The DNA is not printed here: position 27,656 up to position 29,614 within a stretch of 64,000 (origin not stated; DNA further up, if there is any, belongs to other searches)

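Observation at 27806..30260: Chorismate-mutase-like domain on an acyl-CoA ligase, directly upstream of a DAHP synthase with no regulatory domain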

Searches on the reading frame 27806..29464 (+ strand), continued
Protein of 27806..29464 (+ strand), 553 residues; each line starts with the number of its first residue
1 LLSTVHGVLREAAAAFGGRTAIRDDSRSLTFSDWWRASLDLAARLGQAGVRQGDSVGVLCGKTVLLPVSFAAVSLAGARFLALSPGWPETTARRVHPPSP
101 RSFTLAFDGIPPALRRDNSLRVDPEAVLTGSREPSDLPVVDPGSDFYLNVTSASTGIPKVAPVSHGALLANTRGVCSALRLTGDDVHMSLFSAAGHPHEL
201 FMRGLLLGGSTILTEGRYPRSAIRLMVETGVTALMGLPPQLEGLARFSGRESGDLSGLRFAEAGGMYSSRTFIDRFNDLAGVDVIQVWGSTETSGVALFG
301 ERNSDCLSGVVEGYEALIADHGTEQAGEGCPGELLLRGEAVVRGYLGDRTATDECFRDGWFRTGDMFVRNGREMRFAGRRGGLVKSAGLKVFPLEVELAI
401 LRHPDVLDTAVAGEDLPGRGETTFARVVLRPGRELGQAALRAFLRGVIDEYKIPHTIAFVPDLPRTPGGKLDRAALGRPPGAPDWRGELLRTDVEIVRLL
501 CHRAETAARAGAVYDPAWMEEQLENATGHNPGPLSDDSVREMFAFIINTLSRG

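Call 39: find_homologous_proteins(query=L065:1568-3334:+, max_evalue=1e-20)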
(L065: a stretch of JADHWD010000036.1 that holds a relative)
Query L065:1568-3334:+ (589 aa): 6452 proteins with E <= 1e-20 among 8000 candidates; the best 120 are listed.
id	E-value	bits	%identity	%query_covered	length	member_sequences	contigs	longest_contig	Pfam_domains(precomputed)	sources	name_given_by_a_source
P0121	0.0e+0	1323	100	100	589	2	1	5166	PF00501.35,PF13193.13,PF01817.27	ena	-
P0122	5.7e-282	955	71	100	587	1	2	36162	PF00501.35,PF13193.13,PF01817.27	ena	-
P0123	1.4e-278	943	71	100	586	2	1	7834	PF00501.35,PF13193.13,PF01817.27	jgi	jgi:long-chain acyl-CoA synthetase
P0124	1.5e-275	933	69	100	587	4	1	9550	PF00501.35,PF13193.13,PF01817.27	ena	-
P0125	4.5e-275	932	68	100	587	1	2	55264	PF00501.35,PF13193.13,PF01817.27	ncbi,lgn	-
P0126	4.6e-274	928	67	100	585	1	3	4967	PF00501.35,PF13193.13,PF01817.27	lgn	-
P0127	2.1e-273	926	68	100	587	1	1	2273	PF00501.35,PF13193.13,PF01817.27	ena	-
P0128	1.7e-272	923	69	100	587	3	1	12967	PF00501.35,PF13193.13,PF01817.27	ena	-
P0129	2.6e-270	916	68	100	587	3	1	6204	PF00501.35,PF13193.13,PF01817.27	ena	-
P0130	3.2e-269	912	66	100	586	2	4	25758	PF00501.35,PF13193.13,PF01817.27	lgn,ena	-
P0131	1.4e-268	910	67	100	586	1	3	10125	PF00501.35,PF13193.13,PF01817.27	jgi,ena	-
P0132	5.9e-267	905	66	100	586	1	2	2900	PF00501.35,PF13193.13,PF01817.27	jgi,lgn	-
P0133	1.0e-266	904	76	86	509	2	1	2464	PF00501.35,PF13193.13,PF01817.27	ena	-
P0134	2.1e-266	903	66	100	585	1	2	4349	PF00501.35,PF13193.13,PF01817.27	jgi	-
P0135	2.8e-265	899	67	100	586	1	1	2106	PF00501.35,PF13193.13,PF01817.27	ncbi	-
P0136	7.4e-265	898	66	100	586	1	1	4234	PF00501.35,PF13193.13,PF01817.27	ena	-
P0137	8.5e-264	895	66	100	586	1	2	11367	PF00501.35,PF13193.13,PF01817.27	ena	-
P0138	1.1e-262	891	65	100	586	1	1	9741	PF00501.35,PF13193.13,PF01817.27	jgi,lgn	-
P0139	1.0e-207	709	71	74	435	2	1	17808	PF00501.35,PF13193.13,PF01817.27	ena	-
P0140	1.2e-187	643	50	99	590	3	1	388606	PF00501.35,PF13193.13,PF01817.27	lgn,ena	-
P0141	8.5e-186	637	50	99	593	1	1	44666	PF00501.35,PF13193.13,PF01817.27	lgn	-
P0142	6.5e-183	628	49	99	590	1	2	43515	PF00501.35,PF13193.13,PF01817.27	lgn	-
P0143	1.1e-182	627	48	99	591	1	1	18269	PF00501.35,PF13193.13,PF01817.27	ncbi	-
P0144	8.0e-182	624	50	99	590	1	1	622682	PF00501.35,PF13193.13,PF01817.27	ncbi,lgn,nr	ncbi:MAG: AMP-binding protein [bacterium]|nr:AMP-binding protein [bacterium]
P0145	1.5e-180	620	48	99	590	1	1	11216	PF00501.35,PF13193.13,PF01817.27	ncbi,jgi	jgi:long-chain acyl-CoA synthetase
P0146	4.3e-180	618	47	99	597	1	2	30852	PF00501.35,PF13193.13,PF01817.27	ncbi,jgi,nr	ncbi:MAG: long-chain fatty acid--CoA ligase [Candidatus Zixiibacteriota bacterium]|nr:MAG: long-chai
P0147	7.1e-180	618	47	99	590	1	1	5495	PF00501.35,PF13193.13,PF01817.27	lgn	-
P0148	3.4e-179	615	48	99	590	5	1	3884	PF00501.35,PF13193.13,PF01817.27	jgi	-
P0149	1.8e-178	613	49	99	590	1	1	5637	PF00501.35,PF13193.13,PF01817.27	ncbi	ncbi:MAG: AMP-binding protein [bacterium]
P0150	3.2e-178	612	49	99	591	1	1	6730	PF00501.35,PF13193.13,PF01817.27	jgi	jgi:long-chain acyl-CoA synthetase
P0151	1.5e-177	610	47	99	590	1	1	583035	PF00501.35,PF13193.13,PF01817.27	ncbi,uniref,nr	ncbi:acid--CoA ligase [candidate division LCP-89 bacterium B3_LCP]|uniref:chorismate mutase n=1 Tax=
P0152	5.2e-177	608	46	99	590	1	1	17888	PF00501.35,PF13193.13,PF01817.27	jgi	-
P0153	2.2e-176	606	47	99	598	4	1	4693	PF00501.35,PF13193.13,PF01817.27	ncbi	ncbi:MAG TPA: AMP-binding protein [bacterium]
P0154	4.6e-175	602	47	99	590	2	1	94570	PF00501.35,PF13193.13,PF01817.27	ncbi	-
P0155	8.9e-175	601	47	99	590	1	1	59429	PF00501.35,PF13193.13,PF01817.27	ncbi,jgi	-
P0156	1.6e-174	600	46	99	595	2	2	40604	PF00501.35,PF13193.13,PF01817.27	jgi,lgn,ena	-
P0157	2.3e-172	593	46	99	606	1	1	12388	PF00501.35,PF13193.13,PF01817.27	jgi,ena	-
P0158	8.3e-172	591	45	99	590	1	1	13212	PF00501.35,PF13193.13,PF01817.27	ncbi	ncbi:MAG: AMP-binding protein [bacterium]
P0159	3.7e-169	582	46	99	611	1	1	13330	PF00501.35,PF13193.13,PF01817.27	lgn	-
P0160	5.2e-169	582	46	99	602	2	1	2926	PF00501.35,PF13193.13,PF01817.27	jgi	jgi:long-chain acyl-CoA synthetase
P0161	1.3e-152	528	47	85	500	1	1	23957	PF00501.35,PF13193.13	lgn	-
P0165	1.9e-149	517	46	84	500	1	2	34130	PF00501.35,PF13193.13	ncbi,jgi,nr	ncbi:MAG: AMP-binding protein [Deltaproteobacteria bacterium]|nr:AMP-binding protein [Deltaproteobac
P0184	2.2e-143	497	45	85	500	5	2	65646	PF00501.35,PF13193.13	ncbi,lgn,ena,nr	ncbi:MAG: hypothetical protein A2Z47_00385 [Thermodesulfovibrio sp. RBG_19FT_COMBO_42_12]|nr:MAG: hy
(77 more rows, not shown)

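Call 41: find_encoding_contigs(protein=P0144, flank=6000, max_places=2)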
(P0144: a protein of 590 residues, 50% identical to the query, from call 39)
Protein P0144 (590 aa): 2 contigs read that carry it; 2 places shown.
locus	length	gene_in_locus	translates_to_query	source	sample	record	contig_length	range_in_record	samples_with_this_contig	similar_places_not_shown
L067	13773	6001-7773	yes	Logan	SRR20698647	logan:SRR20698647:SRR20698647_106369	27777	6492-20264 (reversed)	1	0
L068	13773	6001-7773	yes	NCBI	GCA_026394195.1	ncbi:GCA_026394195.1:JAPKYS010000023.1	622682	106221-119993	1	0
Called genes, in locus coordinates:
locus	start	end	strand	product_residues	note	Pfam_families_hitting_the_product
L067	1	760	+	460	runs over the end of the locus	PF03951:Gln-synt_N, PF00120:Gln-synt_C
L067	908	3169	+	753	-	PF08309:LVIVD (weak), PF18962:Por_Secre_tail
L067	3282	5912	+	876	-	PF18962:Por_Secre_tail (faint)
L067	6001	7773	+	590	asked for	PF00501:AMP-binding, PF13193:AMP-binding_C, PF01817:CM_2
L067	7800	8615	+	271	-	PF00793:DAHP_synth_1, PF03102:NeuB (weak)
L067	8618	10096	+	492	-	PF01943:Polysacc_synt, PF13440:Polysacc_synt_3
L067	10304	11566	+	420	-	PF02310:B12-binding, PF04055:Radical_SAM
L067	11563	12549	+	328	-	PF04055:Radical_SAM, PF13186:SPASM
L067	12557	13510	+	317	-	PF03279:Lip_A_acyltrans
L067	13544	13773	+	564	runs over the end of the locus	PF04932:Wzy_C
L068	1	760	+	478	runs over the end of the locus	PF03951:Gln-synt_N, PF00120:Gln-synt_C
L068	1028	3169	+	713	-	PF08309:LVIVD (weak), PF18962:Por_Secre_tail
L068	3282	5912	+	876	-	PF18962:Por_Secre_tail (faint)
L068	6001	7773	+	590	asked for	PF00501:AMP-binding, PF13193:AMP-binding_C, PF01817:CM_2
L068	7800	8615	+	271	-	PF00793:DAHP_synth_1, PF03102:NeuB (weak)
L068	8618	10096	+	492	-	PF01943:Polysacc_synt, PF13440:Polysacc_synt_3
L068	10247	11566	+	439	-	PF02310:B12-binding, PF04055:Radical_SAM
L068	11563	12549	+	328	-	PF04055:Radical_SAM, PF13186:SPASM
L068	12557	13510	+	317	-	PF03279:Lip_A_acyltrans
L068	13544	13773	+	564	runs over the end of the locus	PF04932:Wzy_C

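Call 42: find_encoding_contigs(protein=P0151, flank=6000, max_places=2)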
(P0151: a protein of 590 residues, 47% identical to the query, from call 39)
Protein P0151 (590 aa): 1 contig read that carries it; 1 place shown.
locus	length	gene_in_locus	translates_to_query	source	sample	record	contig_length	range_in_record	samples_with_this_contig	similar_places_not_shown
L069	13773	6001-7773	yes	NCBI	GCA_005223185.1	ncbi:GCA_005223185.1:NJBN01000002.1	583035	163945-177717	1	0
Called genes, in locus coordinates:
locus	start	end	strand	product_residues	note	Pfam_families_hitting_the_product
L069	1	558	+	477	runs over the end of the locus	PF03951:Gln-synt_N, PF00120:Gln-synt_C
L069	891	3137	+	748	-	PF08309:LVIVD (weak), PF18962:Por_Secre_tail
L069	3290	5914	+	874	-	-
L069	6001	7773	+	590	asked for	PF00501:AMP-binding, PF13193:AMP-binding_C, PF01817:CM_2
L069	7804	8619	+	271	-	PF00793:DAHP_synth_1, PF03102:NeuB (weak)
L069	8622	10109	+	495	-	PF01943:Polysacc_synt, PF13440:Polysacc_synt_3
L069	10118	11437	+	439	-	PF02310:B12-binding, PF04055:Radical_SAM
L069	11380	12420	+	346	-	PF04055:Radical_SAM, PF13186:SPASM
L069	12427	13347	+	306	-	PF03279:Lip_A_acyltrans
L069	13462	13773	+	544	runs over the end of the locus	PF13231:PMT_2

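Call 43: find_encoding_contigs(protein=P0161, flank=6000, max_places=1)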
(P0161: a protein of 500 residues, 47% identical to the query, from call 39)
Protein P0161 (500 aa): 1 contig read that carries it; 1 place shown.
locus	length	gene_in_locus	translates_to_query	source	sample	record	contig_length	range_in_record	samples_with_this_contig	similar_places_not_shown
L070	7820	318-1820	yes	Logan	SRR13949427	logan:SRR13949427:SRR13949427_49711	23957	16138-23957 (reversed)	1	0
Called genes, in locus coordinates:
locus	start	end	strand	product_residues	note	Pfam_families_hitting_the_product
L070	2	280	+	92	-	?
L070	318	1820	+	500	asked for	PF00501:AMP-binding, PF13193:AMP-binding_C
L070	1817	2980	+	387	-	PF08240:ADH_N, PF00107:ADH_zinc_N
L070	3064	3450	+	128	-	-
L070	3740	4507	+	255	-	PF02563:Poly_export, PF22461:SLBB_2, PF10531:SLBB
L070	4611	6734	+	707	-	PF02706:Wzz (weak), PF13807:GNVR (weak), PF01656:CbiA, PF09140:MipZ (weak), PF10609:ParA, PF13614:AAA_31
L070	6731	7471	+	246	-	PF19567:CpsB_CapC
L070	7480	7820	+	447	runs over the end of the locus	PF01943:Polysacc_synt, PF01554:MatE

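Call 44: find_encoding_contigs(protein=P0184, flank=6000, max_places=1)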
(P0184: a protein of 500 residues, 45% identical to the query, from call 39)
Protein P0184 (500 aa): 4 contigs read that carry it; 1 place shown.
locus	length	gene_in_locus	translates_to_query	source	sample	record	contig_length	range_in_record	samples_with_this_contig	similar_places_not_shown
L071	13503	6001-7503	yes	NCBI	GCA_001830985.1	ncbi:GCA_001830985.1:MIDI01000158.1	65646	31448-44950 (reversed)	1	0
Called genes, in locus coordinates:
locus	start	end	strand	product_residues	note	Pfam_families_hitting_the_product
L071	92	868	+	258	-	PF01503:PRA-PH (weak), PF03819:MazG, PF12643:MazG-like (faint), PF01503:PRA-PH (weak), PF03819:MazG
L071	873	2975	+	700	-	PF04879:Molybdop_Fe4S4, PF00384:Molybdopterin, PF01568:Molydop_binding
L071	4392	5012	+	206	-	PF02397:Bac_transf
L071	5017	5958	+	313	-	PF02563:Poly_export, PF10531:SLBB, PF22461:SLBB_2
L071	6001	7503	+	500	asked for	PF00501:AMP-binding, PF13193:AMP-binding_C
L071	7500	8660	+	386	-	PF08240:ADH_N, PF00107:ADH_zinc_N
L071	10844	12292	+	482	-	PF01943:Polysacc_synt, PF03023:MurJ (weak), PF13440:Polysacc_synt_3, PF01554:MatE (weak)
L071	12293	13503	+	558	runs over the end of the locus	PF01663:Phosphodiest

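Call 45: find_encoding_contigs(protein=P0165, flank=6000, max_places=1)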
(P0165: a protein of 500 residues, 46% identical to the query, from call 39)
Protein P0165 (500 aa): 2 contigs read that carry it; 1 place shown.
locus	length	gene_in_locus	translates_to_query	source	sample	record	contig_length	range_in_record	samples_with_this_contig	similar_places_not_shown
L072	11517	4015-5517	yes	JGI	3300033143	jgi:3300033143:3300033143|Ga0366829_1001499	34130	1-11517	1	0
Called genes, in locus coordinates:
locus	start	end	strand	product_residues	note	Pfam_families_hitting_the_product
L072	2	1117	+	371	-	?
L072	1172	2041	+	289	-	PF02563:Poly_export, PF10531:SLBB, PF22461:SLBB_2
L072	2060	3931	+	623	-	PF02730:AFOR_N, PF01314:AFOR_C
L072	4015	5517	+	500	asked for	PF00501:AMP-binding, PF13193:AMP-binding_C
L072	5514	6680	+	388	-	PF08240:ADH_N, PF16912:Glu_dehyd_C (weak), PF00107:ADH_zinc_N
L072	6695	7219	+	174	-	PF01347:TPR_Vitellogenin (faint), PF02985:HEAT (faint), PF13646:HEAT_2, PF13513:HEAT_EZ (faint), PF00514:Arm (faint), PF13646:HEAT_2, PF03130:HEAT_PBS (weak), PF13646:HEAT_2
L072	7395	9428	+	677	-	PF02706:Wzz, PF13807:GNVR, PF10609:ParA (weak), PF13614:AAA_31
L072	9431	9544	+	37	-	-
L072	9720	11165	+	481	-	PF01943:Polysacc_synt, PF13440:Polysacc_synt_3, PF03023:MurJ (weak), PF01554:MatE (weak)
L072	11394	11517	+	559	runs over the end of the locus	PF01663:Phosphodiest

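Call 64: search_solved_structures(query=window:27806-29239:+, max_evalue=1e-30)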
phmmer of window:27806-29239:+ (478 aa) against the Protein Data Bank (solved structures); distinct sequences matched with E-value up to 1e-30: 13.
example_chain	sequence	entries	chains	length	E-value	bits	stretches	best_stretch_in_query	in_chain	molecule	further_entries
6mfy_A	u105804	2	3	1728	4e-45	157.4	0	7-476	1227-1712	Linear gramicidin synthase subunit A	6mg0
6mfz_A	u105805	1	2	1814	4.9e-45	157.1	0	7-476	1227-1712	Linear gramicidin synthase subunit A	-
9be3_A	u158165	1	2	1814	4.9e-45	157.1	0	7-476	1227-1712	Linear gramicidin synthase subunit A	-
9be4_A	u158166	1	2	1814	4.9e-45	157.1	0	7-476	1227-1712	Linear gramicidin synthase subunit A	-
9meh_A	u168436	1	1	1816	4.9e-45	157.1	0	7-476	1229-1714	Linear gramicidin synthase subunit A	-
8wev_A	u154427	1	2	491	2.3e-38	135.1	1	19-473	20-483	Feruloyl-CoA Synthetase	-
8weu_A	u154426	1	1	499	2.4e-38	135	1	19-473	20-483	Fatty-acyl-CoA synthase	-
3ivr_A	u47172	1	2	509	4.8e-36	127.4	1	133-476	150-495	Putative long-chain-fatty-acid CoA ligase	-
4rlf_A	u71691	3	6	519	4e-34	121.1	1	128-476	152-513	Benzoate-coenzyme A ligase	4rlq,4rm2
4rm3_A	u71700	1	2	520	4.1e-34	121.1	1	128-476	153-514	Benzoate-coenzyme A ligase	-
4eat_A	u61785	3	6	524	4.2e-34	121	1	128-476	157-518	Benzoate-coenzyme A ligase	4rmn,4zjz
6m2u_A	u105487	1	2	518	5e-34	120.8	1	128-476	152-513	Benzoate-coenzyme A ligase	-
6m2o_A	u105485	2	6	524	5.2e-34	120.7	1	128-476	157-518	Benzoate-coenzyme A ligase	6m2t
